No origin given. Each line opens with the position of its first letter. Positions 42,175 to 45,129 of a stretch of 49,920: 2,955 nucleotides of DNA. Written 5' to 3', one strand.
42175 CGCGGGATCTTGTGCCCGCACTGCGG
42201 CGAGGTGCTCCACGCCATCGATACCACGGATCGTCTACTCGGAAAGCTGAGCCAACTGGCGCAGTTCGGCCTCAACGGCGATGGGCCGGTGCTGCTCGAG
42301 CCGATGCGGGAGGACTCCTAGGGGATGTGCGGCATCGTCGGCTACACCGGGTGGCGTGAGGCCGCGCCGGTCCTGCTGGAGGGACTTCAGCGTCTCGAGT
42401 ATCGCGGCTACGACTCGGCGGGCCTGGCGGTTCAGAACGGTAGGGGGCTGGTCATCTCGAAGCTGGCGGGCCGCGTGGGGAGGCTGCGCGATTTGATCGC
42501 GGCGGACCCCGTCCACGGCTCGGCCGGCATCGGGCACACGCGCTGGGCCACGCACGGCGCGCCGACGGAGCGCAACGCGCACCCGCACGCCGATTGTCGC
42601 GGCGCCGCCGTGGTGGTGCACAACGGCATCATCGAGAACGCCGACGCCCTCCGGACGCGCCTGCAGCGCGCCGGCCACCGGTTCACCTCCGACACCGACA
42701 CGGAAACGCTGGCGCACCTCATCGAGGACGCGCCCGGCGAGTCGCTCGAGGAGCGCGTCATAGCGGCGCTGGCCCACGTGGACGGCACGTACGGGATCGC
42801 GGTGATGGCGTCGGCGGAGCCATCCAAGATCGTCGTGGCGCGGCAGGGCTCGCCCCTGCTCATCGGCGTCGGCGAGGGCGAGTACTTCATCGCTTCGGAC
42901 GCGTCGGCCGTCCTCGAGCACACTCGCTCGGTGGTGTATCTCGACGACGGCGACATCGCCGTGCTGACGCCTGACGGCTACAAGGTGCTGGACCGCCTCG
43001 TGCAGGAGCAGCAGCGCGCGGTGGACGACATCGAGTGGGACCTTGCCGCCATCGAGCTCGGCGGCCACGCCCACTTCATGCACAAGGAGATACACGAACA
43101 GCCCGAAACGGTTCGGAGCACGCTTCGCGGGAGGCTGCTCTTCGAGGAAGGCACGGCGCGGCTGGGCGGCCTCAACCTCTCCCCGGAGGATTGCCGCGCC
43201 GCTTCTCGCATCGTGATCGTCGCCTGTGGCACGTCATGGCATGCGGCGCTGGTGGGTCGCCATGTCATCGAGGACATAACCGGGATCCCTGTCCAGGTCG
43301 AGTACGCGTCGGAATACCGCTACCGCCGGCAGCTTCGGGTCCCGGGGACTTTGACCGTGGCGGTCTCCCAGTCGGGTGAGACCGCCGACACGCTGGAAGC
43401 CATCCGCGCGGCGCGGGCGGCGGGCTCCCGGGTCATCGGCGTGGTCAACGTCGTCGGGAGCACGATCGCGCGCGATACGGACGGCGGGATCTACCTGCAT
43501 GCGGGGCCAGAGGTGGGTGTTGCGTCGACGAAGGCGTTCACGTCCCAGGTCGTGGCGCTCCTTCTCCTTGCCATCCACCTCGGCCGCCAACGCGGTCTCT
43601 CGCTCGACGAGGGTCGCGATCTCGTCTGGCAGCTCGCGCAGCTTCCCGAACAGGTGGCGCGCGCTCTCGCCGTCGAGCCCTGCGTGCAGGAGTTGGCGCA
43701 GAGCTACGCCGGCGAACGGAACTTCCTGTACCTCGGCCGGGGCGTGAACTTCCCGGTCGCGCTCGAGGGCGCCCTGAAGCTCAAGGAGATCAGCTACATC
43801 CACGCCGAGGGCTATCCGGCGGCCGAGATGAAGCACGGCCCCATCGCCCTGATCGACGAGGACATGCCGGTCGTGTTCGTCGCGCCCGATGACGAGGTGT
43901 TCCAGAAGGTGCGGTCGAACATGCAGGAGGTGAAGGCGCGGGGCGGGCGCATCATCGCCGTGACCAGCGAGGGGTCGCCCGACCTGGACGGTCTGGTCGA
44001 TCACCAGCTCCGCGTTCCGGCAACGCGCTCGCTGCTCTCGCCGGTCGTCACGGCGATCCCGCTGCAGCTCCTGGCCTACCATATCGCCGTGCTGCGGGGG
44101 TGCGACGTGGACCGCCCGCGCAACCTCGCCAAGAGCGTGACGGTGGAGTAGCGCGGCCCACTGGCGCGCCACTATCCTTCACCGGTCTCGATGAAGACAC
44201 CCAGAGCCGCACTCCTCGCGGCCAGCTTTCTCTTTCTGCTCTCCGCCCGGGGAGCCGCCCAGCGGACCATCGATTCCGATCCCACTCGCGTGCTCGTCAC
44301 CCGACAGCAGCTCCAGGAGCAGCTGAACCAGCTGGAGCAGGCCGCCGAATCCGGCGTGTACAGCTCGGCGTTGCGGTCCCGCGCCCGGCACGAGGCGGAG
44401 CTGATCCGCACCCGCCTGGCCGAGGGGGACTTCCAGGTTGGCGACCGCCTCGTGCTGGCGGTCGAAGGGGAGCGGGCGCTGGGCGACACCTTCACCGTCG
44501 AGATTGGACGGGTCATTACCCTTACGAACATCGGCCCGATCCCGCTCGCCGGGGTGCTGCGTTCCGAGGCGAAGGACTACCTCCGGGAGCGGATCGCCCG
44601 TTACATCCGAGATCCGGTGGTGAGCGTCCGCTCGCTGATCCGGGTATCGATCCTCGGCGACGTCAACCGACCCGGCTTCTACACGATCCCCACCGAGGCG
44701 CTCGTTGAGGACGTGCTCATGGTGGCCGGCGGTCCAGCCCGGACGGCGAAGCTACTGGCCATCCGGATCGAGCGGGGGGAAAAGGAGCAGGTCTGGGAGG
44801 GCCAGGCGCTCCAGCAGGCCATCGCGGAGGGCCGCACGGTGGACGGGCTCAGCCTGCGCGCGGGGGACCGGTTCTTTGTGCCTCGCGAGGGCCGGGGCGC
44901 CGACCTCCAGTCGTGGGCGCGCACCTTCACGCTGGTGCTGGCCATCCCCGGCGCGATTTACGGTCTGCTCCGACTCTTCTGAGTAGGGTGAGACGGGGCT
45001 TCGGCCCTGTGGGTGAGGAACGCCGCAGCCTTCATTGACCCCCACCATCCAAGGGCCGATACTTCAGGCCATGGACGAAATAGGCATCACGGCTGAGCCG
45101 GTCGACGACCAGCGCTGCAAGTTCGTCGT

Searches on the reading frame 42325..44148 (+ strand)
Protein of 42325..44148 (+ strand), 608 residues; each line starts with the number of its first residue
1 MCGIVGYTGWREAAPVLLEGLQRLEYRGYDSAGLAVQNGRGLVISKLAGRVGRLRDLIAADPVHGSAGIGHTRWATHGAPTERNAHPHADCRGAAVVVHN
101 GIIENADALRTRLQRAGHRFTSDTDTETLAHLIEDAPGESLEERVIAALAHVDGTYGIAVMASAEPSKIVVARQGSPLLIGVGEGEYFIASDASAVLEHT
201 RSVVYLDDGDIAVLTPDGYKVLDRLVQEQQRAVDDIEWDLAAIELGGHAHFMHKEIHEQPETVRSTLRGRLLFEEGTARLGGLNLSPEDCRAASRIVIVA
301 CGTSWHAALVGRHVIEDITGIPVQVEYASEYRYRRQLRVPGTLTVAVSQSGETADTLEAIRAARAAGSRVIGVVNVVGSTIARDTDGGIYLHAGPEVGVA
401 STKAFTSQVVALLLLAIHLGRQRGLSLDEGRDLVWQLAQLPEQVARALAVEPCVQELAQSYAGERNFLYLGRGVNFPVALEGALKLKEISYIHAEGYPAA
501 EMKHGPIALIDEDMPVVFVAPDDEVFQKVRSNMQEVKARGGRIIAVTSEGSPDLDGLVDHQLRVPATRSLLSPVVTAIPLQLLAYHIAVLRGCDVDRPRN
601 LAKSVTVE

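Call 33: search_protein_families(library=pfam, proteins=[window:42325-44148:+], max_evalue=0.0001)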
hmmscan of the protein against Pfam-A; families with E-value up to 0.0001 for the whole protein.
window:42325-44148:+ (608 aa): 3 families
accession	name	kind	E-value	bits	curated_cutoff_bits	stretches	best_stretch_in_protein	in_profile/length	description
PF01380.27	SIS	-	1.2e-56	190.5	25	2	293-417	5-130/131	SIS domain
PF13522.11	GATase_6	-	7.1e-20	71.8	27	1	64-191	9-129/130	Glutamine amidotransferase domain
PF13537.11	GATase_7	-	3e-14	53.5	25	1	81-197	9-122/123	Glutamine amidotransferase domain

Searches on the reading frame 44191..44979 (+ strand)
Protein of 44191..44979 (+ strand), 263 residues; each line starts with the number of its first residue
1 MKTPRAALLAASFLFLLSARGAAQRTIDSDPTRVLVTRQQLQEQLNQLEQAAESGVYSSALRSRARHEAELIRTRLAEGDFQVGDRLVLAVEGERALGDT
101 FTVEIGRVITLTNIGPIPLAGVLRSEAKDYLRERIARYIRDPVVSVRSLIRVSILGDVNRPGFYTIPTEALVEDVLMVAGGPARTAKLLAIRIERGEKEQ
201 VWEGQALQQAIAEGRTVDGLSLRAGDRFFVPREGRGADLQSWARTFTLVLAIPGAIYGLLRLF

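Call 33: search_protein_families(library=pfam, proteins=[window:44191-44979:+], max_evalue=0.0001)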
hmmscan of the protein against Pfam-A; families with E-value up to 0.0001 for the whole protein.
window:44191-44979:+ (263 aa): 3 families
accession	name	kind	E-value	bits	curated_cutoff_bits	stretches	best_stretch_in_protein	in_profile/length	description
PF02563.21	Poly_export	-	1.3e-09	38.5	28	1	82-147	10-75/77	Polysaccharide biosynthesis/export protein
PF10531.15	SLBB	-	1.7e-07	31.4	27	1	152-198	2-47/55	SLBB domain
PF22461.2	SLBB_2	-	2.5e-06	27.9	27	1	151-212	2-65/79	SLBB domain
